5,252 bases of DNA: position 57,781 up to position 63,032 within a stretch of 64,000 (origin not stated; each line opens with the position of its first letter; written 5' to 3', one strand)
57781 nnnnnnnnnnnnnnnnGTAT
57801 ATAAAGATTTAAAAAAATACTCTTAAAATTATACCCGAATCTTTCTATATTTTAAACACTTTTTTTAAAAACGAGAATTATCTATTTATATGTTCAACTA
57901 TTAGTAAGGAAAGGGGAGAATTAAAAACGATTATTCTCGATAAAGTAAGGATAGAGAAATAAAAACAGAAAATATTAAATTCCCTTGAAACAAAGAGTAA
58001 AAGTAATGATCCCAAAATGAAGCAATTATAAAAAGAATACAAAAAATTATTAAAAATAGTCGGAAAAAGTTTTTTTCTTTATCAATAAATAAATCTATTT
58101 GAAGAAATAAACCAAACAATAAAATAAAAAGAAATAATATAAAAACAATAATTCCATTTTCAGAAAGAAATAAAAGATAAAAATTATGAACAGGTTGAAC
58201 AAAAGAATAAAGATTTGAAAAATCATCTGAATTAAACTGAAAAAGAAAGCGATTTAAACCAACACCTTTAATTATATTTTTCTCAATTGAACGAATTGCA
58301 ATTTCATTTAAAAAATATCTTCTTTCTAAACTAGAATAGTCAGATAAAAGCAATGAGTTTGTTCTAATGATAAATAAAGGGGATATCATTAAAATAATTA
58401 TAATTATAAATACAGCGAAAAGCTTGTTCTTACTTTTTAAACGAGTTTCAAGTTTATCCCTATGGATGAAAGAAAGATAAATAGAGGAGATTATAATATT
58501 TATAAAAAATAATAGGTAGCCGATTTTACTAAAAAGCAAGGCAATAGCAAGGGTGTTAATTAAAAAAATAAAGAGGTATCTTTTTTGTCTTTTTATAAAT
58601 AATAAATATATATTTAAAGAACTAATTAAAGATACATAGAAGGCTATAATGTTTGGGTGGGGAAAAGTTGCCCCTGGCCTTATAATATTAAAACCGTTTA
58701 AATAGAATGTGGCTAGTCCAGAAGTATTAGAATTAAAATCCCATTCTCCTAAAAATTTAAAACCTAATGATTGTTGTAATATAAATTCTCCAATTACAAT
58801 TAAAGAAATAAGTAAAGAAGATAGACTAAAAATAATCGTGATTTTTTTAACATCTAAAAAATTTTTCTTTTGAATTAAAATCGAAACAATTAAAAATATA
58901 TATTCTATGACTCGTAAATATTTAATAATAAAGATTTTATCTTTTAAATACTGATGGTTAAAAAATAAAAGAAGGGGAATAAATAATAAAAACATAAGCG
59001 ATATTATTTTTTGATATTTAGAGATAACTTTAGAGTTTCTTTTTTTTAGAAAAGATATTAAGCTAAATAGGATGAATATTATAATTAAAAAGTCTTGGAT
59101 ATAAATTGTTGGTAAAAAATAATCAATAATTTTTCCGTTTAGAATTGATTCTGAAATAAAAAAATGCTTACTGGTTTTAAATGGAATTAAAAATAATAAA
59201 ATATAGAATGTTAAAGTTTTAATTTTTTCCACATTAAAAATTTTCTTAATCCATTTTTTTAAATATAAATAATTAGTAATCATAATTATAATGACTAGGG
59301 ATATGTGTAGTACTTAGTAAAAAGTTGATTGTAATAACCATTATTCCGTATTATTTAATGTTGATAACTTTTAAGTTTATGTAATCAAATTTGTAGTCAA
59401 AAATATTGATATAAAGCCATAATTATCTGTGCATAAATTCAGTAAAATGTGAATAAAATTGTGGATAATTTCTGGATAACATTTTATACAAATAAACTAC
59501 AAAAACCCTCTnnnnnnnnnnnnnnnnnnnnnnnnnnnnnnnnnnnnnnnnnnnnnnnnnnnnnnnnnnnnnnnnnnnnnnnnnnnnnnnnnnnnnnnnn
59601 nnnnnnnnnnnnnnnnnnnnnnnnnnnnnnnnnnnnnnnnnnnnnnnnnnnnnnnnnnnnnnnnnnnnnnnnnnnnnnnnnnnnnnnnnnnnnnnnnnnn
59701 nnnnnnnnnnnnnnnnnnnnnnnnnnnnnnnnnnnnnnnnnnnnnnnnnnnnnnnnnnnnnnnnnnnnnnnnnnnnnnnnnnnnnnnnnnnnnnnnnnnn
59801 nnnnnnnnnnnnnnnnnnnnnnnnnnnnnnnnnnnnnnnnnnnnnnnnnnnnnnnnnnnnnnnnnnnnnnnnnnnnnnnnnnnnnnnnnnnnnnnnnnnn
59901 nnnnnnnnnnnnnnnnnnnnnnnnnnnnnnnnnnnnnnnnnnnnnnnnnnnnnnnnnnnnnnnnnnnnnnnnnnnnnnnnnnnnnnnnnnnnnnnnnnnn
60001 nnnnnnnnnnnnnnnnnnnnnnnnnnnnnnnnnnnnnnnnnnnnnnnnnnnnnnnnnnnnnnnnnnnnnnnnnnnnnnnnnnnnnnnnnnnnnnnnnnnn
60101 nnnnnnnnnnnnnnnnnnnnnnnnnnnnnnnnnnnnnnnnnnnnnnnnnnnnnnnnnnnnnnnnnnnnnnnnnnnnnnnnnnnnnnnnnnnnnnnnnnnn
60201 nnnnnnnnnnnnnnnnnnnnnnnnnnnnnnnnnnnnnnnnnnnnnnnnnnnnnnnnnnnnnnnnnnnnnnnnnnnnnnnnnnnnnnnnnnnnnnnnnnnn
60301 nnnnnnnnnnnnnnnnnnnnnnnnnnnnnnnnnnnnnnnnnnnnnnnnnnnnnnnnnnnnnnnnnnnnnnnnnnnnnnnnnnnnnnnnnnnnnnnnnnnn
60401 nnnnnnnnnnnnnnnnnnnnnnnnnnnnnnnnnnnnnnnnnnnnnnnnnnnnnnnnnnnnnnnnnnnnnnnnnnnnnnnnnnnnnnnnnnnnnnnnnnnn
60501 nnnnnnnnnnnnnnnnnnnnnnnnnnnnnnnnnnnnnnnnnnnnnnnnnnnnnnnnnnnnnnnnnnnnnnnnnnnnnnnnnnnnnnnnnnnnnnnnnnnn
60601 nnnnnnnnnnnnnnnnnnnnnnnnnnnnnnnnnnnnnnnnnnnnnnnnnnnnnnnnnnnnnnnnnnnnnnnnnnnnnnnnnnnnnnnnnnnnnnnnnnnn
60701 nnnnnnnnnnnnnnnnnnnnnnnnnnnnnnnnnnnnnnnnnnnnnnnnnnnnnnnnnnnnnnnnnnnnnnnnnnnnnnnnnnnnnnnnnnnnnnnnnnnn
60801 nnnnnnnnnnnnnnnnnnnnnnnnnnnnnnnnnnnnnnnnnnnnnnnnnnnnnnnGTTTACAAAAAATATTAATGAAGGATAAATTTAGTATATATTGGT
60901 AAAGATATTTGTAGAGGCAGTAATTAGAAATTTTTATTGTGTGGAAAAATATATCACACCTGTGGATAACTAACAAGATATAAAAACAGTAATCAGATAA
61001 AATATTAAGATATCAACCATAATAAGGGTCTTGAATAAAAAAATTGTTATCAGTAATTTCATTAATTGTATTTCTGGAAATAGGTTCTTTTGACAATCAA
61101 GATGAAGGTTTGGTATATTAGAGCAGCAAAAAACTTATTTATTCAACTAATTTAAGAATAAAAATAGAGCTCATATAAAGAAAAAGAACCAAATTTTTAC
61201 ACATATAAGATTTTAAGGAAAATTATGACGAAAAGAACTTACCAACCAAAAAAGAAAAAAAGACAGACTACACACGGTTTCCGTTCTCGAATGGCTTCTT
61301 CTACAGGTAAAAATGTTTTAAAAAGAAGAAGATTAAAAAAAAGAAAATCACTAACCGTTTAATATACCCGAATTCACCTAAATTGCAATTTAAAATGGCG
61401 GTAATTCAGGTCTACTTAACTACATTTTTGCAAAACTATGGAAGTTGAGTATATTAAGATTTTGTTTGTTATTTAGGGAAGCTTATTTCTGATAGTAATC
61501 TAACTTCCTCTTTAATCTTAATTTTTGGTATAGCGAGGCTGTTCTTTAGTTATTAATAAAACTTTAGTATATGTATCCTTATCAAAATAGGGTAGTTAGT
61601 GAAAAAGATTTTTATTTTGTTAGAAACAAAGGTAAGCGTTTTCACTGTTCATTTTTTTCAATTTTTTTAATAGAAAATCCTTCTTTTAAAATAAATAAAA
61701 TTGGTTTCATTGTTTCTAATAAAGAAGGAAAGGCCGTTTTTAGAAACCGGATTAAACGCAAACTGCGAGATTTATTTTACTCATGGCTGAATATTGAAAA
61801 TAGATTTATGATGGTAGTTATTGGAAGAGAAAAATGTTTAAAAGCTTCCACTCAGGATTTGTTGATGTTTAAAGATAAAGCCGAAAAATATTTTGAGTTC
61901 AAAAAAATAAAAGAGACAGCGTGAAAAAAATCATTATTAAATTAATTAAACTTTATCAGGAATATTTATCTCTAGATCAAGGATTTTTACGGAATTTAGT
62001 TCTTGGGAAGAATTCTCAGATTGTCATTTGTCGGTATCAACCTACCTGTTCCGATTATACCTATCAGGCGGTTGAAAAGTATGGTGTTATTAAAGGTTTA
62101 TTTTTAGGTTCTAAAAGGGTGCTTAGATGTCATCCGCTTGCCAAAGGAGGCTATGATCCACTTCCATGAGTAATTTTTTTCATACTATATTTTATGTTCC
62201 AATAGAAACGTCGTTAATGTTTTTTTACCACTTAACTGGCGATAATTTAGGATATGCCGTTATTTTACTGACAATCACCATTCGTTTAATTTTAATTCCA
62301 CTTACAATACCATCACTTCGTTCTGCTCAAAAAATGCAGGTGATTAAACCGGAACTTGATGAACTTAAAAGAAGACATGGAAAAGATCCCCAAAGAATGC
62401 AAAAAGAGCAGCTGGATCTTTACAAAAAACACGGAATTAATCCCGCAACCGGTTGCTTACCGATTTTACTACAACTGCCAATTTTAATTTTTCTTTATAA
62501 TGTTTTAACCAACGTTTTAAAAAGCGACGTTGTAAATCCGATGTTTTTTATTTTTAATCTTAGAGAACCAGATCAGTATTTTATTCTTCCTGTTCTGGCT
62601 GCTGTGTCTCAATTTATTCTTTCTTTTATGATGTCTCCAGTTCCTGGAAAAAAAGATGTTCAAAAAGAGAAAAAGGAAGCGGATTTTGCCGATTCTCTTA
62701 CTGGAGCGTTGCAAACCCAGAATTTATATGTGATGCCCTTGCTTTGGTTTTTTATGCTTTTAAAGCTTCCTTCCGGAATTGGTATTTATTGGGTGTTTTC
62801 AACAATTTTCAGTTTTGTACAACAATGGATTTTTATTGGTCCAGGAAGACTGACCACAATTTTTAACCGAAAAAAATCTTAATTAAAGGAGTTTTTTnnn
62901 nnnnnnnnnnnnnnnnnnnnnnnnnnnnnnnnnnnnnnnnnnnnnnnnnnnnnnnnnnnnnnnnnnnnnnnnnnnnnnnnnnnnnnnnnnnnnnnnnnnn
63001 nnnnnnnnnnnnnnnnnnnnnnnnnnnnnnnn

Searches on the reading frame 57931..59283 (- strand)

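Call 8: search_protein_families(library=pfam, proteins=[window:57931-59283:-], max_evalue=0.01)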
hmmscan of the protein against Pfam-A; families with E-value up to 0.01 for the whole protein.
window:57931-59283:- (450 aa): 1 family
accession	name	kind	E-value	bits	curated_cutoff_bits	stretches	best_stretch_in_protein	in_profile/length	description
PF04932.20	Wzy_C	-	1.5e-09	38.2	31.7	1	239-385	2-149/149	O-Antigen ligase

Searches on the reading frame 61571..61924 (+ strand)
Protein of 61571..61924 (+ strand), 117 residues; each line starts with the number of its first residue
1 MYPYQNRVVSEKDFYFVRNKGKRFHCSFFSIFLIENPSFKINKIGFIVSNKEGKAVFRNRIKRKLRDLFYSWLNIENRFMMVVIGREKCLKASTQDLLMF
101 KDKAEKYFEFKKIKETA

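Call 8: search_protein_families(library=pfam, proteins=[window:61571-61924:+], max_evalue=0.01)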
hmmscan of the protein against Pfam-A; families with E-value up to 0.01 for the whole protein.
window:61571-61924:+ (117 aa): 1 family
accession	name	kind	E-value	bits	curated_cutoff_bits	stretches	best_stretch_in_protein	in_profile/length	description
PF00825.24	Ribonuclease_P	-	7.9e-18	64.9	22.3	1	4-98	3-98/109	Ribonuclease P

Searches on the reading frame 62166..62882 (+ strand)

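Call 8: search_protein_families(library=pfam, proteins=[window:62166-62882:+], max_evalue=0.01)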
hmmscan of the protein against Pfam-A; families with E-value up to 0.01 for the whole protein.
window:62166-62882:+ (238 aa): 1 family
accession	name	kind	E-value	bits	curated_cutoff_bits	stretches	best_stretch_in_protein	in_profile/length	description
PF02096.25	60KD_IMP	-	1.9e-51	174.7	35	1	29-223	2-161/163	60Kd inner membrane protein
